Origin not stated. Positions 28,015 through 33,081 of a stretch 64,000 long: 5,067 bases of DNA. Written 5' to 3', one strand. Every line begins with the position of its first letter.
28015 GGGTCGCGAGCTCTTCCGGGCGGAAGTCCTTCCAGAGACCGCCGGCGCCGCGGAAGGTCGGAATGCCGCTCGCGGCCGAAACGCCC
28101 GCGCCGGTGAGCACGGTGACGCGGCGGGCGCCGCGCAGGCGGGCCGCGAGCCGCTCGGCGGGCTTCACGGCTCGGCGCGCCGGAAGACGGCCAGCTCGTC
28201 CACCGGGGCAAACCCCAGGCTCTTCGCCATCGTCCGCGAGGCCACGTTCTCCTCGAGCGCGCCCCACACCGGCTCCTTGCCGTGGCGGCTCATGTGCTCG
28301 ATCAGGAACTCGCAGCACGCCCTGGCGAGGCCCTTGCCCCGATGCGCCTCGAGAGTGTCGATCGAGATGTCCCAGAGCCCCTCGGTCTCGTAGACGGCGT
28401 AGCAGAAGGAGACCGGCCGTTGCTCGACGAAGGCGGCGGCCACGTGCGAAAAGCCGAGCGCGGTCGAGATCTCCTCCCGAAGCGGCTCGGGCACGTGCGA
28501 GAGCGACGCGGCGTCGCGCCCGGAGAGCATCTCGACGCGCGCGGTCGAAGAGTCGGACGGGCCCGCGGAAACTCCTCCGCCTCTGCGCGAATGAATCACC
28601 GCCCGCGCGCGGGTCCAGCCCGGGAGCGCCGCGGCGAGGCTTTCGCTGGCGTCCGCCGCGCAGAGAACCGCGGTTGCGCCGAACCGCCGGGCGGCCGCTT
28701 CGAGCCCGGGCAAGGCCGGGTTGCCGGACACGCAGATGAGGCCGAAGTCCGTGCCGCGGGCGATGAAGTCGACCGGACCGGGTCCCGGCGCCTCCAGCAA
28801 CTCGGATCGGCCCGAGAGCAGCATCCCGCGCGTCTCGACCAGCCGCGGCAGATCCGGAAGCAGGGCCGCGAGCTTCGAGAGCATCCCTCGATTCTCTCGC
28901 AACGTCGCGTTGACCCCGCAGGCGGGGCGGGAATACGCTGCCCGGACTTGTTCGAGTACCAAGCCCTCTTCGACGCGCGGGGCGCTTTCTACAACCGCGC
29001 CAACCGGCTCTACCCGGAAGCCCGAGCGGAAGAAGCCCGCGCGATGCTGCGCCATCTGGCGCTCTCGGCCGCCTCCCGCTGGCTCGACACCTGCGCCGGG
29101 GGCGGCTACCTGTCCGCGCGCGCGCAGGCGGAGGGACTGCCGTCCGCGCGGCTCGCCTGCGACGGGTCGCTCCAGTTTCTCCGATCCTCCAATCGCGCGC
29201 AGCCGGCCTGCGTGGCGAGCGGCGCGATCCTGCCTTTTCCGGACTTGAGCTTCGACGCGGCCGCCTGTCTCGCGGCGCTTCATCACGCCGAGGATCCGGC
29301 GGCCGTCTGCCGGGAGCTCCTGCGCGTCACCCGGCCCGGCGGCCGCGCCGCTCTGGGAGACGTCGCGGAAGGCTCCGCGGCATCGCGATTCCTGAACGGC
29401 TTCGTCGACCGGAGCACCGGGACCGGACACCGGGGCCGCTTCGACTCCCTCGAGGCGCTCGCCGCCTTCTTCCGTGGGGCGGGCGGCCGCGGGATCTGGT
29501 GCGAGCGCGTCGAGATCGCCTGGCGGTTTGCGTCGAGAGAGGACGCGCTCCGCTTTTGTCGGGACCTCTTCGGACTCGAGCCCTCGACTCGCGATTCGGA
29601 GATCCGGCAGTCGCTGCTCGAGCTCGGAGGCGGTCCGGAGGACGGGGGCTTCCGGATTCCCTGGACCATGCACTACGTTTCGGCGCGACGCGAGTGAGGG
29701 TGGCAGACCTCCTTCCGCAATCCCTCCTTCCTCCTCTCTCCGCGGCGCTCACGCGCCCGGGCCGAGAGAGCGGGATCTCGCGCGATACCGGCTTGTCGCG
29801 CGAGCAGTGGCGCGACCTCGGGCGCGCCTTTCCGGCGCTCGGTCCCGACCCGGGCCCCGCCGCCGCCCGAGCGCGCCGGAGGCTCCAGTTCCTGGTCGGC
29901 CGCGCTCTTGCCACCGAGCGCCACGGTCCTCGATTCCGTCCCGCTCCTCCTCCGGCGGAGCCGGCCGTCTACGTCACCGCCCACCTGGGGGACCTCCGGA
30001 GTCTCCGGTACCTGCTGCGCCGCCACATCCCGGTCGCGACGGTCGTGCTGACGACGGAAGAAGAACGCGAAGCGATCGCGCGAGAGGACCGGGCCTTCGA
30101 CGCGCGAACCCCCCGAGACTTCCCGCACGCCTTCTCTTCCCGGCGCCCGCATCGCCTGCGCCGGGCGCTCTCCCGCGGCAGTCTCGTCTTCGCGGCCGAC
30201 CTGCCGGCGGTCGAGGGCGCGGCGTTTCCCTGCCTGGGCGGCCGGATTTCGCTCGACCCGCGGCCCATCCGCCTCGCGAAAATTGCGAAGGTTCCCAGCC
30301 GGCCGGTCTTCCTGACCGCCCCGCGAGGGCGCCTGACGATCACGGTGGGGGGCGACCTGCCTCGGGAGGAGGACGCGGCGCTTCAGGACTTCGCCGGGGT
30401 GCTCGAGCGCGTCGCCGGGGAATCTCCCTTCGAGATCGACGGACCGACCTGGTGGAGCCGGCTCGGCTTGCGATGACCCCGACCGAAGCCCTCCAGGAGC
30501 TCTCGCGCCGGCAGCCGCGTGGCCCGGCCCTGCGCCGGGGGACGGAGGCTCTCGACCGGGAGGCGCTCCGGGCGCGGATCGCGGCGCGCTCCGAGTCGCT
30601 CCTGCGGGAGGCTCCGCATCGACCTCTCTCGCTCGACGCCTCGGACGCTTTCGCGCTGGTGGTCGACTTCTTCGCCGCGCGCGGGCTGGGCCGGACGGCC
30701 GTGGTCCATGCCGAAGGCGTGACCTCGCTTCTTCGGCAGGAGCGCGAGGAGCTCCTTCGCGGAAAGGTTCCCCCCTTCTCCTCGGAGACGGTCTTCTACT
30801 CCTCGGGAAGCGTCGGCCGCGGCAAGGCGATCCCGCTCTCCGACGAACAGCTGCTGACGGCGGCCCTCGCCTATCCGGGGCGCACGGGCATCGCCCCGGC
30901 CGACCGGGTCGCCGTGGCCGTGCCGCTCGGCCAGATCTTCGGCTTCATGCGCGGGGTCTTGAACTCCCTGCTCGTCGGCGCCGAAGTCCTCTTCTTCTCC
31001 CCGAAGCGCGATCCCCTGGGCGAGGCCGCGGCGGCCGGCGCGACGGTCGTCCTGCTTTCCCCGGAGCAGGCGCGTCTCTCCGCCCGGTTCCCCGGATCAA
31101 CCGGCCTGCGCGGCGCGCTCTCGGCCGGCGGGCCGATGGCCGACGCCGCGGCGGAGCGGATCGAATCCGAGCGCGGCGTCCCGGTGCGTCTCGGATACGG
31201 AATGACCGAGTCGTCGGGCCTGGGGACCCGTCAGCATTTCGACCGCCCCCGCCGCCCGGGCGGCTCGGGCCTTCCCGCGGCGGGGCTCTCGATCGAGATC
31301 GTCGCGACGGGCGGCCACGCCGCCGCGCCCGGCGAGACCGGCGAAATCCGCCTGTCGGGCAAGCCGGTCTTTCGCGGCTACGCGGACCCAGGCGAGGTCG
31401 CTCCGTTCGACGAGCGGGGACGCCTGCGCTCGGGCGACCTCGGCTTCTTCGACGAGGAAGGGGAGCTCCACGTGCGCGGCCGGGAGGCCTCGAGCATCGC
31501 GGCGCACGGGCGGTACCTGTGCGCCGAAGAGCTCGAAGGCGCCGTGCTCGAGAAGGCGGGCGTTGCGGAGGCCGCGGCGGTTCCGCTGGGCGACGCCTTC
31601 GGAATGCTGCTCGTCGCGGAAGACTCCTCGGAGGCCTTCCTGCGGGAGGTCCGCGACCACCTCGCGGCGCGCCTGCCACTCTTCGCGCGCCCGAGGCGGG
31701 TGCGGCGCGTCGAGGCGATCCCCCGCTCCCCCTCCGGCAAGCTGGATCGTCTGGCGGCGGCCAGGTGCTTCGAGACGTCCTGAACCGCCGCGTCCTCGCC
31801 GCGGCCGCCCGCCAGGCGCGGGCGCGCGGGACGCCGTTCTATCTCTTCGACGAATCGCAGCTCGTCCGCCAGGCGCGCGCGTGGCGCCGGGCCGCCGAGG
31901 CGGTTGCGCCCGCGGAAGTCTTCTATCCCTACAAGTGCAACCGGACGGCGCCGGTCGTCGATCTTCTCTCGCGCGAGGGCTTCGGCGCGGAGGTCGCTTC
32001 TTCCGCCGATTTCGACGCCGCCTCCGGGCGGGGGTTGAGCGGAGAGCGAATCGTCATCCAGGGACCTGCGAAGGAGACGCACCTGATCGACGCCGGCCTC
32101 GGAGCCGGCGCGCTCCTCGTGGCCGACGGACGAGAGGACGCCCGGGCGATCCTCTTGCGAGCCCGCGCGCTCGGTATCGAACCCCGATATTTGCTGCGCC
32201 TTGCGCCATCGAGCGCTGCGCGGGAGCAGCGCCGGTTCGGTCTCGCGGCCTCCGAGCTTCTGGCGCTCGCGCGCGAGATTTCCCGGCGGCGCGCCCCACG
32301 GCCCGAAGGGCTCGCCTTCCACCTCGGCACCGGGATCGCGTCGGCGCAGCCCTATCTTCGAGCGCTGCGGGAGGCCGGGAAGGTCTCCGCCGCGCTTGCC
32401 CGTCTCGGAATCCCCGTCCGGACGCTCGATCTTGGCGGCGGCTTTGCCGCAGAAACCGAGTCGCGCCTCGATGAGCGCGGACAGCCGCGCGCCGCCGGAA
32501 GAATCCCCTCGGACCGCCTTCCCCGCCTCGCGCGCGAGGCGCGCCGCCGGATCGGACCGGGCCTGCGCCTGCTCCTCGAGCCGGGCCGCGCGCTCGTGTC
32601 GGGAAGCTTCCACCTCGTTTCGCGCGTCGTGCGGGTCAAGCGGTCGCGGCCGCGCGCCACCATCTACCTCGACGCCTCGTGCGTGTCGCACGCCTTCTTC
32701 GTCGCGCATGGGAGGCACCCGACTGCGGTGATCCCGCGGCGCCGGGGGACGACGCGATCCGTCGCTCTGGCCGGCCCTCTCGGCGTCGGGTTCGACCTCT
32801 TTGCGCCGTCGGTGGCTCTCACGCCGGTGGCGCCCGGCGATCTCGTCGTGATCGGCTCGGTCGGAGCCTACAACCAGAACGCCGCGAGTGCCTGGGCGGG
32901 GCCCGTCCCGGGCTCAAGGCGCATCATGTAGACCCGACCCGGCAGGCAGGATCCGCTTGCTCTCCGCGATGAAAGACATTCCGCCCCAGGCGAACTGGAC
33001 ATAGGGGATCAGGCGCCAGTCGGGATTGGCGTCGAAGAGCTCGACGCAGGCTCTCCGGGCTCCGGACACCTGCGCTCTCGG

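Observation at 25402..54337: Dense set of sigma54-type promoters in front of general-stress genes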

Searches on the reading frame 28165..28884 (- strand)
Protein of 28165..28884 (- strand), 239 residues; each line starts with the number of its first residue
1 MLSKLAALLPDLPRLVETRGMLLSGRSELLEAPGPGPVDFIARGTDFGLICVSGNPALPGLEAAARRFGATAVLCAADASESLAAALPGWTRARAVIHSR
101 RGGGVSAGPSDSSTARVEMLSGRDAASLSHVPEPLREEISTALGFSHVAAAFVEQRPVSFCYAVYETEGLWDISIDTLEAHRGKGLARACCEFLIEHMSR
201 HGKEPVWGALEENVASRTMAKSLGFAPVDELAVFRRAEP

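Call 6: search_protein_families(library=pfam, proteins=[window:28165-28884:-], max_evalue=0.01)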
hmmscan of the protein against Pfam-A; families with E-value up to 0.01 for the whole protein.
window:28165-28884:- (239 aa): 5 families
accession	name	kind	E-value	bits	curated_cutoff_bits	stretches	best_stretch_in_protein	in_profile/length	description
PF12746.13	GNAT_acetyltran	-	1.7e-13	51.3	26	1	153-232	164-241/243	GNAT acetyltransferase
PF00583.31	Acetyltransf_1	-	7.5e-07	29.9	20.7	1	146-225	35-116/116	Acetyltransferase (GNAT) family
PF08445.16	FR47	-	1.3e-05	25.5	22.1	1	174-227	26-79/86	FR47-like protein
PF13302.13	Acetyltransf_3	-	0.00086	20.4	25.4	1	171-225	81-137/138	Acetyltransferase (GNAT) domain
PF13508.13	Acetyltransf_7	-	0.0045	17.8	27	1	147-226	4-83/84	Acetyltransferase (GNAT) domain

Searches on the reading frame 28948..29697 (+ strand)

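Call 6: search_protein_families(library=pfam, proteins=[window:28948-29697:+], max_evalue=0.01)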
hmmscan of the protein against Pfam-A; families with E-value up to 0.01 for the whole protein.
window:28948-29697:+ (249 aa): 5 families
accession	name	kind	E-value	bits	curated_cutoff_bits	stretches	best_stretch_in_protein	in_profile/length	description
PF08241.18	Methyltransf_11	-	4e-13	50.3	21.2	1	46-135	1-94/95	Methyltransferase domain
PF13649.12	Methyltransf_25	-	3.9e-08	34.3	27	1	46-132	2-97/97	Methyltransferase domain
PF13489.12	Methyltransf_23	-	5.3e-08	33.2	27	1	26-179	5-158/164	Methyltransferase domain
PF08242.18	Methyltransf_12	-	4.8e-06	27.7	30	1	46-133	1-97/98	Methyltransferase domain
PF13847.12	Methyltransf_31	-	0.00018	21.7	27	1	95-140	66-113/145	Methyltransferase domain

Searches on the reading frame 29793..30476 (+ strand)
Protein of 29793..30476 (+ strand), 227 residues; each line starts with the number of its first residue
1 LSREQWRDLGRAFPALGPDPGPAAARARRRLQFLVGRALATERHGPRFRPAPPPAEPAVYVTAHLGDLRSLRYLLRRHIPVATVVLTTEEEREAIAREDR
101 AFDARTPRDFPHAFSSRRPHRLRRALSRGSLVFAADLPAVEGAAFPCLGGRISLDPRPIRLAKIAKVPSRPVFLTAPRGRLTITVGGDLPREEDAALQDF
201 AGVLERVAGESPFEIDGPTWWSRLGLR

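Call 6: search_protein_families(library=pfam, proteins=[window:29793-30476:+], max_evalue=0.01)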
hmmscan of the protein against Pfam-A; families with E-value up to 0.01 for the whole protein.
window:29793-30476:+ (227 aa): 0 families

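Call 64: search_protein_families(library=pfam, proteins=[window:29793-30476:+], max_evalue=0.1)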
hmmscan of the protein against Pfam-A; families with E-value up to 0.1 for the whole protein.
window:29793-30476:+ (227 aa): 0 families

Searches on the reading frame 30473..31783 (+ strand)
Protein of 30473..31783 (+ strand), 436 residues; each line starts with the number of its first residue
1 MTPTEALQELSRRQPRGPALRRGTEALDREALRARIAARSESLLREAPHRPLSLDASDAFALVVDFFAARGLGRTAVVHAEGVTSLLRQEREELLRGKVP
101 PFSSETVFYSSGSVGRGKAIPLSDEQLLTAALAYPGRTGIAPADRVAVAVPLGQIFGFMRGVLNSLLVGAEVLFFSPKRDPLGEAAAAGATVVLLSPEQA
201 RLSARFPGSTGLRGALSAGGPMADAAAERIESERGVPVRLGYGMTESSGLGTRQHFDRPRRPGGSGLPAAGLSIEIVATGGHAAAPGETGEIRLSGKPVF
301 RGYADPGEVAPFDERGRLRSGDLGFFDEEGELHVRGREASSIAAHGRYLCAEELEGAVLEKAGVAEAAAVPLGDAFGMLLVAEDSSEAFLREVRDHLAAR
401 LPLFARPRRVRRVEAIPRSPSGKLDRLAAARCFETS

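Call 6: search_protein_families(library=pfam, proteins=[window:30473-31783:+], max_evalue=0.01)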
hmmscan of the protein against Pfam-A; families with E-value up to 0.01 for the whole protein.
window:30473-31783:+ (436 aa): 2 families
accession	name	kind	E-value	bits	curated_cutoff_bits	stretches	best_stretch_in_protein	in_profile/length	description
PF00501.34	AMP-binding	-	3.9e-28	98.8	29.9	1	102-303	162-383/384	AMP-binding enzyme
PF13193.12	AMP-binding_C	-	3.2e-08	34.8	24.5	1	353-423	1-76/76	AMP-binding enzyme C-terminal domain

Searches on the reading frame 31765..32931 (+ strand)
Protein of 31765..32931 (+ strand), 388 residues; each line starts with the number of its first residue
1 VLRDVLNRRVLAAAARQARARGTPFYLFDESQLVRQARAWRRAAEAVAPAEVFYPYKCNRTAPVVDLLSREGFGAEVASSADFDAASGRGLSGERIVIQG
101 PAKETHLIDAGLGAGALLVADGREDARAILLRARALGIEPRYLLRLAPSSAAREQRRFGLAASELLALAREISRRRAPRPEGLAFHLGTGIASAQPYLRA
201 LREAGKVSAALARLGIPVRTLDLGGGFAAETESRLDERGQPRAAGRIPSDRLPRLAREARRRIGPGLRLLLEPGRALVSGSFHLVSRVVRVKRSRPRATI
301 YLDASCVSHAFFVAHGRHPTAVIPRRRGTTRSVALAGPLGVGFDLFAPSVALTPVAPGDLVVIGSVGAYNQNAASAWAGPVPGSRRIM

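Call 7: search_protein_families(library=pfam, proteins=[window:31765-32931:+], max_evalue=0.01)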
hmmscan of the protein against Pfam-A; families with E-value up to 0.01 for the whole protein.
window:31765-32931:+ (388 aa): 2 families
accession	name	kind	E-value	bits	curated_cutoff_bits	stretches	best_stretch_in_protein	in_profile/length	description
PF02784.22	Orn_Arg_deC_N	-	1.1e-28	100.7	23.4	1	33-279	4-247/247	Pyridoxal-dependent decarboxylase, pyridoxal binding domain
PF00278.28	Orn_DAP_Arg_deC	-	2.6e-08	34.5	23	1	280-367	6-95/95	Pyridoxal-dependent decarboxylase, C-terminal sheet domain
